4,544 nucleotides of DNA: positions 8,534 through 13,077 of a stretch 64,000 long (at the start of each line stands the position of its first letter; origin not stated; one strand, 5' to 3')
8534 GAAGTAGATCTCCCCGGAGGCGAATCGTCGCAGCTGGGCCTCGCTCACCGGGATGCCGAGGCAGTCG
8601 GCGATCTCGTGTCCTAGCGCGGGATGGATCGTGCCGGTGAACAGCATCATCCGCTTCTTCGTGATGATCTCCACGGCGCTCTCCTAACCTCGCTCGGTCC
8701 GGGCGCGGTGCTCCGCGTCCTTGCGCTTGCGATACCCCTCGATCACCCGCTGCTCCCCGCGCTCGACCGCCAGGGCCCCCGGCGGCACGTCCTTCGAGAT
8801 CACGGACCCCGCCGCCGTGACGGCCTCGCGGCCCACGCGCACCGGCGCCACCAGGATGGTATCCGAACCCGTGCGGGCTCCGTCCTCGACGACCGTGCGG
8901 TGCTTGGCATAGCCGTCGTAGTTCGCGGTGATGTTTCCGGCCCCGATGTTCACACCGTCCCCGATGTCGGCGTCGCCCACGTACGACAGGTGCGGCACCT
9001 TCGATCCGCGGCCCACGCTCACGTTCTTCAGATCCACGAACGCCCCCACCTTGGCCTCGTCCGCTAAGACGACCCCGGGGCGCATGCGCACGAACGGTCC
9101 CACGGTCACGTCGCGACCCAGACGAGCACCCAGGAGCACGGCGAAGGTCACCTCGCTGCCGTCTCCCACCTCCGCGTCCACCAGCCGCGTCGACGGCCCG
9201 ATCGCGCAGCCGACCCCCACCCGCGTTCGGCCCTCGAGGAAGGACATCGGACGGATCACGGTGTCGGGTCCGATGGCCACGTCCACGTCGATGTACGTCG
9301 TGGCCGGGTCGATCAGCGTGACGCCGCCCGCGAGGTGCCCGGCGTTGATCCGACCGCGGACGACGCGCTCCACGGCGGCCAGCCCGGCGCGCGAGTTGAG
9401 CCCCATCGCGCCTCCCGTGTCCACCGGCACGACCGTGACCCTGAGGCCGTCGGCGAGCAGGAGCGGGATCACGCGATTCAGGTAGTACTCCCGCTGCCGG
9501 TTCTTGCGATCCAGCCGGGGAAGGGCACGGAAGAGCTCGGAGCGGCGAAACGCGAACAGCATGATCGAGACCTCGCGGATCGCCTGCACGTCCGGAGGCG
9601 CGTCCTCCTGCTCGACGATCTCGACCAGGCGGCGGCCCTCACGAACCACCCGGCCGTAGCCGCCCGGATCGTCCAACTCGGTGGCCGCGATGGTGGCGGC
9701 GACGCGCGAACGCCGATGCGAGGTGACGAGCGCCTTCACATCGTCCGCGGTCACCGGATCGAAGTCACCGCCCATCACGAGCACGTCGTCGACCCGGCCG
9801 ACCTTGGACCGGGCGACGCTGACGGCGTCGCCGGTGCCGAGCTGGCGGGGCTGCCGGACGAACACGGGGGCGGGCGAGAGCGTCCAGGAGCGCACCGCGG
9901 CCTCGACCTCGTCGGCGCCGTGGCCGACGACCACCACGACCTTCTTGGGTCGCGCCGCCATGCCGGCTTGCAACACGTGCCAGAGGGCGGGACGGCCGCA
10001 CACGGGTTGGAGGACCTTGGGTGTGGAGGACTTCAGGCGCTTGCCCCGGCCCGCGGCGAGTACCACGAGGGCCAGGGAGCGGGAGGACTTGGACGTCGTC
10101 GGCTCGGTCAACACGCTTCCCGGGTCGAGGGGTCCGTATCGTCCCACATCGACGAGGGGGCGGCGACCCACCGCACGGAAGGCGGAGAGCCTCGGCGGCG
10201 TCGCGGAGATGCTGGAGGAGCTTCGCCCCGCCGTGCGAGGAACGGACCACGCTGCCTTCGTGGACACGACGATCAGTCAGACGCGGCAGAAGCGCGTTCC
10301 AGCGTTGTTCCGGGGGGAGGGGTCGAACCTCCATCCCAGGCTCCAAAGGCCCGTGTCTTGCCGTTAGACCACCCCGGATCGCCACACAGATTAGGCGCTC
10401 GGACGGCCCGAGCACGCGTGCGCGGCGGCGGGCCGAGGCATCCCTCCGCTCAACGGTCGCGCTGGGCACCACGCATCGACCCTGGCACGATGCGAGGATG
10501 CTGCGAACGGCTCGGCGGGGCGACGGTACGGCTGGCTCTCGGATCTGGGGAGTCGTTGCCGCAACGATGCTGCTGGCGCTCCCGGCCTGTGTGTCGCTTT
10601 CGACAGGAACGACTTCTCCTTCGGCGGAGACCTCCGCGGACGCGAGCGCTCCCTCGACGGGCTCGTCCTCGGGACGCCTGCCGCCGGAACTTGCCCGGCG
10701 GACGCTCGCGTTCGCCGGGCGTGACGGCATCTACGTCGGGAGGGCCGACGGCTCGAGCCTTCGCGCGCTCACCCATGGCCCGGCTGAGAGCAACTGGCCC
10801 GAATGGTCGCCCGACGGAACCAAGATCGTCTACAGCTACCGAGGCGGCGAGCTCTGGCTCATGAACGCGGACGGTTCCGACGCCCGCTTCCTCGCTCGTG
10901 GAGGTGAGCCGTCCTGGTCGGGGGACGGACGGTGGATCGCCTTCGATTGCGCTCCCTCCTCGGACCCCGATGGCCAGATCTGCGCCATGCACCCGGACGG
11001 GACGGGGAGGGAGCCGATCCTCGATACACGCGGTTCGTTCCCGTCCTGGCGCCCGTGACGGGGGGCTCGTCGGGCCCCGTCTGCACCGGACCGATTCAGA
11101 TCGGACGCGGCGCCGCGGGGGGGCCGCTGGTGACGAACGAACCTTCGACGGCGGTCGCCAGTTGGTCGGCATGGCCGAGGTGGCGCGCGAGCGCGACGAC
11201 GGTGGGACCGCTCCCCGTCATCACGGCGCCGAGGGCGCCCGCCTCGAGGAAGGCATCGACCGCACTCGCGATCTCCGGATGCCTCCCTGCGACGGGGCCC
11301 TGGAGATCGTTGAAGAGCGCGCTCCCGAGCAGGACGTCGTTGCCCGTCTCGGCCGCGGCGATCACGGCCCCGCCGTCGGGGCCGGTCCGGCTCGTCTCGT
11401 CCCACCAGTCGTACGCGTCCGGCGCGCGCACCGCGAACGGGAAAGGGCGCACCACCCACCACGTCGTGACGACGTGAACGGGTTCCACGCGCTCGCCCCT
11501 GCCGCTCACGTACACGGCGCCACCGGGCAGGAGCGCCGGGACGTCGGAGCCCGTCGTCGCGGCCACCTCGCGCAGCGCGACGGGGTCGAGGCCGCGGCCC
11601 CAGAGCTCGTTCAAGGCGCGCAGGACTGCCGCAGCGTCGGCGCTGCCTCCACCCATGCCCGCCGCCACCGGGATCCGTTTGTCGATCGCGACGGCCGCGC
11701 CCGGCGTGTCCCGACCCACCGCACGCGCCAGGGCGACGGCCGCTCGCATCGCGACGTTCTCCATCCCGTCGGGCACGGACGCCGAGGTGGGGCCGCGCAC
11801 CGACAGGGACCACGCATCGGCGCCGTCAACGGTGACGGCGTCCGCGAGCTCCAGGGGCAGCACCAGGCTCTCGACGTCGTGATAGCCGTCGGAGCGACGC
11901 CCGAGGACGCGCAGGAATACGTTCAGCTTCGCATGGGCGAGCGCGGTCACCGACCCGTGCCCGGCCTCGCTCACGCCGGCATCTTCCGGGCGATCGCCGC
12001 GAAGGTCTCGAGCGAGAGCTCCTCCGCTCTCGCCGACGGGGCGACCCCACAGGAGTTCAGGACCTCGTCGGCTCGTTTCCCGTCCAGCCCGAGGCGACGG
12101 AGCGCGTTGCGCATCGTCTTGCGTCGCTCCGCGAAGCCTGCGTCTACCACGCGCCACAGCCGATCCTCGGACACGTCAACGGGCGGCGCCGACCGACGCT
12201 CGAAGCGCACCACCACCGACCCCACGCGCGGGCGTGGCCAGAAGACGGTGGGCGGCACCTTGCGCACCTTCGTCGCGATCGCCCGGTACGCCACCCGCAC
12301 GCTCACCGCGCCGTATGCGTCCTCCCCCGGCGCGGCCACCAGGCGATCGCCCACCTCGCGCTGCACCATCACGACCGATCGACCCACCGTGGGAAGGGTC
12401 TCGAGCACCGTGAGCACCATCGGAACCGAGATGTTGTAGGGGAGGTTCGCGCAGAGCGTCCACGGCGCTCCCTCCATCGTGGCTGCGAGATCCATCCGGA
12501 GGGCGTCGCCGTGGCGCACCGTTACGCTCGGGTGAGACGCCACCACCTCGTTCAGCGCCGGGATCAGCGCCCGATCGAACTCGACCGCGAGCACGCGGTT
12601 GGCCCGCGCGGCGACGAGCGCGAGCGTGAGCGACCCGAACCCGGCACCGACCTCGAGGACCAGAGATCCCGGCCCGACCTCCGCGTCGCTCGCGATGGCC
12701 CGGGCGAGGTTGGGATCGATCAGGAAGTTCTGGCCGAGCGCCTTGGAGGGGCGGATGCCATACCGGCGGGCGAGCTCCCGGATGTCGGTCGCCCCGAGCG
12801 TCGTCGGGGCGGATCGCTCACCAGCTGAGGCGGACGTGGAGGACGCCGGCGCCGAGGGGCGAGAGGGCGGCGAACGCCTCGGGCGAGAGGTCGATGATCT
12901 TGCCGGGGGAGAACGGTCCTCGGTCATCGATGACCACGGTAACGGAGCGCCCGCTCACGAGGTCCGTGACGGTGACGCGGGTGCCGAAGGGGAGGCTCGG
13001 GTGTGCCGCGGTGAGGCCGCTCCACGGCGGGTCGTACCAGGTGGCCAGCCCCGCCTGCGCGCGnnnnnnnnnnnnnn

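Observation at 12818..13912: RpfB-position protein carries an RlpA-like (3D/double-psi beta-barrel) domain instead of the Rpf transglycosylase domain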

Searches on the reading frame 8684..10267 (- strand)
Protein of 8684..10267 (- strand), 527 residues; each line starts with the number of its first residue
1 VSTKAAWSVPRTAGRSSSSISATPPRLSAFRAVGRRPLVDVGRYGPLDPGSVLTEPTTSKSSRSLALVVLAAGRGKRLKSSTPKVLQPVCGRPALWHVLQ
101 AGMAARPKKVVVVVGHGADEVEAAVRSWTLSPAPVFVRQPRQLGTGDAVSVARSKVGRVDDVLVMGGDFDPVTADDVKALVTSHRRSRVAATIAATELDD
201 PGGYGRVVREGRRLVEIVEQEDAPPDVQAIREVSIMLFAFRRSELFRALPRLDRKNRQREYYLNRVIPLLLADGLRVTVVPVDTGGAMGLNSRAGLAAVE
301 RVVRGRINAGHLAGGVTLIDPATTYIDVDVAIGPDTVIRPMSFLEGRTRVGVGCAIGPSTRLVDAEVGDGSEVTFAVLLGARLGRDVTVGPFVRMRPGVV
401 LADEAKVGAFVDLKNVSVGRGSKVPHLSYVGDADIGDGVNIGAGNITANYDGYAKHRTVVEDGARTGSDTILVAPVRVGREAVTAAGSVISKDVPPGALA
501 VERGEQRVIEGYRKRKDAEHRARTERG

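Call 8: search_protein_families(library=ncbifam, proteins=[window:8684-10267:-], max_evalue=0.00001)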
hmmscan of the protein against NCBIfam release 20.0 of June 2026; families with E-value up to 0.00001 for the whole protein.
window:8684-10267:- (527 aa): 27 families (the best 25 are shown)
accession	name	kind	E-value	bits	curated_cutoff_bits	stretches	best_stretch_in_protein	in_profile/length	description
NF010932.0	PRK14352.1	equivalog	2.1e-148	495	611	1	61-520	3-464/488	bifunctional UDP-N-acetylglucosamine diphosphorylase/glucosamine-1-phosphate N-acetyltransferase GlmU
TIGR01173.1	glmU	equivalog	5.3e-143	477.1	366.85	1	66-516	2-450/452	bifunctional UDP-N-acetylglucosamine diphosphorylase/glucosamine-1-phosphate N-acetyltransferase GlmU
NF010934.1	PRK14354.1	equivalog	1.6e-141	471.8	450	1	68-513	3-446/447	bifunctional UDP-N-acetylglucosamine diphosphorylase/glucosamine-1-phosphate N-acetyltransferase GlmU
NF010937.0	PRK14357.1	equivalog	1.5e-128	429.5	658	1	67-520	3-446/448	bifunctional UDP-N-acetylglucosamine diphosphorylase/glucosamine-1-phosphate N-acetyltransferase GlmU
NF010935.0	PRK14355.1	equivalog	3.4e-128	428.1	718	1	64-517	3-457/459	bifunctional UDP-N-acetylglucosamine diphosphorylase/glucosamine-1-phosphate N-acetyltransferase GlmU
NF010933.0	PRK14353.1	equivalog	1.8e-124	415.9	505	1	62-523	3-446/453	bifunctional UDP-N-acetylglucosamine diphosphorylase/glucosamine-1-phosphate N-acetyltransferase GlmU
NF010940.0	PRK14360.1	equivalog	3.8e-117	391.6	602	1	65-517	2-450/452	bifunctional UDP-N-acetylglucosamine diphosphorylase/glucosamine-1-phosphate N-acetyltransferase GlmU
NF010936.0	PRK14356.1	equivalog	9e-110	367.7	666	1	66-510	7-451/456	bifunctional UDP-N-acetylglucosamine diphosphorylase/glucosamine-1-phosphate N-acetyltransferase GlmU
NF010938.0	PRK14358.1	equivalog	9.2e-107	357.5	500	1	60-520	3-462/481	bifunctional N-acetylglucosamine-1-phosphate uridyltransferase/glucosamine-1-phosphate acetyltransferase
NF006986.0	PRK09451.1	equivalog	1.2e-102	344.1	725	1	63-515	4-452/456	bifunctional UDP-N-acetylglucosamine diphosphorylase/glucosamine-1-phosphate N-acetyltransferase GlmU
NF010939.0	PRK14359.1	equivalog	5.7e-86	288.8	592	1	65-513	3-423/430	bifunctional UDP-N-acetylglucosamine diphosphorylase/glucosamine-1-phosphate N-acetyltransferase GlmU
TIGR03992.1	Arch_glmU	subfamily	2.6e-49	168.1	292.1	2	67-363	3-282/393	bifunctional sugar-1-phosphate nucleotidylyltransferase/acetyltransferase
NF041173.1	Sug_nt_acttase_Thmprot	equivalog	5.8e-35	121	600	2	381-460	267-346/405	bifunctional sugar-1-phosphate nucleotidylyltransferase/acetyltransferase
TIGR01208.1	rmlA_long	equivalog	2e-22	79.6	320.25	1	68-376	3-316/353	glucose-1-phosphate thymidylyltransferase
NF052502.1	man1P_GTase_Rv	exception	5.3e-21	74.9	440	1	68-415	4-332/352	mannose-1-phosphate guanylyltransferase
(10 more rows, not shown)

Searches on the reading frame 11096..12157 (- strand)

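Call 8: search_protein_families(library=ncbifam, proteins=[window:11096-12157:-], max_evalue=0.00001)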
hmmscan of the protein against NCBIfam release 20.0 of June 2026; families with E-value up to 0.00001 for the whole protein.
window:11096-12157:- (353 aa): 11 families
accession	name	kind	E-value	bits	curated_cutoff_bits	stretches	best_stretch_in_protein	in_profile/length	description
NF002870.0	PRK03188.1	equivalog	1.4e-65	221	286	1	67-342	8-288/310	4-(cytidine 5'-diphospho)-2-C-methyl-D-erythritol kinase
NF011202.0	PRK14608.1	equivalog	2.8e-58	197.5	204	1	67-338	7-279/294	4-(cytidine 5'-diphospho)-2-C-methyl-D-erythritol kinase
TIGR00154.1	ispE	equivalog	3.6e-47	161.4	138.7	1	73-334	6-268/294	4-(cytidine 5'-diphospho)-2-C-methyl-D-erythritol kinase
NF011205.0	PRK14611.1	equivalog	9.2e-30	104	364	1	73-325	5-253/275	4-(cytidine 5'-diphospho)-2-C-methyl-D-erythritol kinase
NF011207.0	PRK14613.1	equivalog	3.6e-23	82.2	359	1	142-337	82-283/297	4-(cytidine 5'-diphospho)-2-C-methyl-D-erythritol kinase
NF003216.0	PRK04181.1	equivalog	5e-19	69.1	191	1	74-228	5-162/257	4-(cytidine 5'-diphospho)-2-C-methyl-D-erythritol kinase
NF002288.1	PRK01212.1-4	equivalog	1.3e-18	67.1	194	1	103-200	24-123/303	homoserine kinase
TIGR00191.1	thrB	equivalog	1.7e-13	50.1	168.25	1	103-199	30-126/304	homoserine kinase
NF004568.0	PRK05905.1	equivalog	1.9e-10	40.8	321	1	156-227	92-162/261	4-(cytidine 5'-diphospho)-2-C-methyl-D-erythritol kinase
NF003036.0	PRK03926.1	equivalog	1.8e-07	30.5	403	0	137-200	60-122/302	mevalonate kinase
TIGR01920.1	Shik_kin_archae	equivalog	2.5e-06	27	126.85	0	131-201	47-117/266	shikimate kinase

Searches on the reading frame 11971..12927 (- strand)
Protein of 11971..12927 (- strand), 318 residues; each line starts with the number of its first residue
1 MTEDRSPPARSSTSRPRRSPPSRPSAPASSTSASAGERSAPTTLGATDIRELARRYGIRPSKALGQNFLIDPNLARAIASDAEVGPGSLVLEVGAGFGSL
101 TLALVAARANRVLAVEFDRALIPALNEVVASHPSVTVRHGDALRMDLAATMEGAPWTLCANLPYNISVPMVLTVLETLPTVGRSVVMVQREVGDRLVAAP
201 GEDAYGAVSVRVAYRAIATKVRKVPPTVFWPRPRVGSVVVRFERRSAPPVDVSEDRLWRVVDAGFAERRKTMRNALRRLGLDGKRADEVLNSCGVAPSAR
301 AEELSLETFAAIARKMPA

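Call 8: search_protein_families(library=ncbifam, proteins=[window:11971-12927:-], max_evalue=0.00001)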
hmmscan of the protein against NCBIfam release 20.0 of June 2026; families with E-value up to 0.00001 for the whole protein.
window:11971-12927:- (318 aa): 20 families
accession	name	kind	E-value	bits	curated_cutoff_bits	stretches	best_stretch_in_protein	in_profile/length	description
TIGR00755.1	ksgA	equivalog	1.6e-70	237.4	171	1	58-315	1-255/256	16S rRNA (adenine(1518)-N(6)/adenine(1519)-N(6))-dimethyltransferase RsmA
NF000499.2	Erm23S_rRNA_broad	equivalog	2.1e-40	138.7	212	1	64-314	1-242/244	23S ribosomal RNA methyltransferase Erm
NF011486.0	PRK14896.1-1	equivalog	3e-38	131.5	450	1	45-313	7-273/284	16S ribosomal RNA methyltransferase A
NF000337.1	erm_SHROVE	exception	2.5e-28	99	320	1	61-279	3-214/248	ErmE/ErmH/ErmO/ErmR family 23S rRNA (adenine(2058)-N(6))-methyltransferase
NF000047.1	ErmV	exception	2.6e-18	66.3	500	1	59-295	6-236/259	23S rRNA (adenine(2058)-N(6))-methyltransferase Erm(V)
NF042938.1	Erm55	exception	5.4e-18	65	525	1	63-280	10-216/270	23S rRNA (adenine(2058)-N(6))-methyltransferase Erm(55)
NF042988.1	Erm46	exception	6.9e-18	64.9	503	1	63-281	10-217/255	23S rRNA (adenine(2058)-N(6))-methyltransferase Erm(46)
NF000024.1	ErmS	exception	2.7e-17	63.1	675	1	5-279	6-273/319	23S rRNA (adenine(2058)-N(6))-methyltransferase Erm(S)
NF000087.1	ErmO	exception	2.9e-16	59.7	450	1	61-297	8-238/259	23S rRNA (adenine(2058)-N(6))-methyltransferase Erm(O)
NF012218.0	erm_38_23S_MT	exception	4.8e-16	58.6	800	1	62-313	9-255/386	23S rRNA (adenine(2058)-N(6))-methyltransferase Erm(38)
NF012222.1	erm_A_23S_MT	exception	1.5e-12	47.6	475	1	66-246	10-180/243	23S rRNA (adenine(2058)-N(6))-methyltransferase Erm(A)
NF000468.1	Erm37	exception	4.2e-12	46.4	350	1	61-246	8-172/179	23S rRNA (adenine(2058)-N(6))-methyltransferase Erm(37)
NF012223.0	erm_F_23S_MT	exception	1.9e-10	40.5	575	1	60-245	7-185/266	23S rRNA (adenine(2058)-N(6))-methyltransferase Erm(F)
NF012219.1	erm_C_23S_MT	exception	6.3e-09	35.7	530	1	78-246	22-180/244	23S rRNA (adenine(2058)-N(6))-methyltransferase Erm(C)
NF045543.1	erm_G_23S_MT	exception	1.3e-08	34.9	515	1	90-247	34-181/244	23S rRNA (adenine(2058)-N(6))-methyltransferase Erm(G)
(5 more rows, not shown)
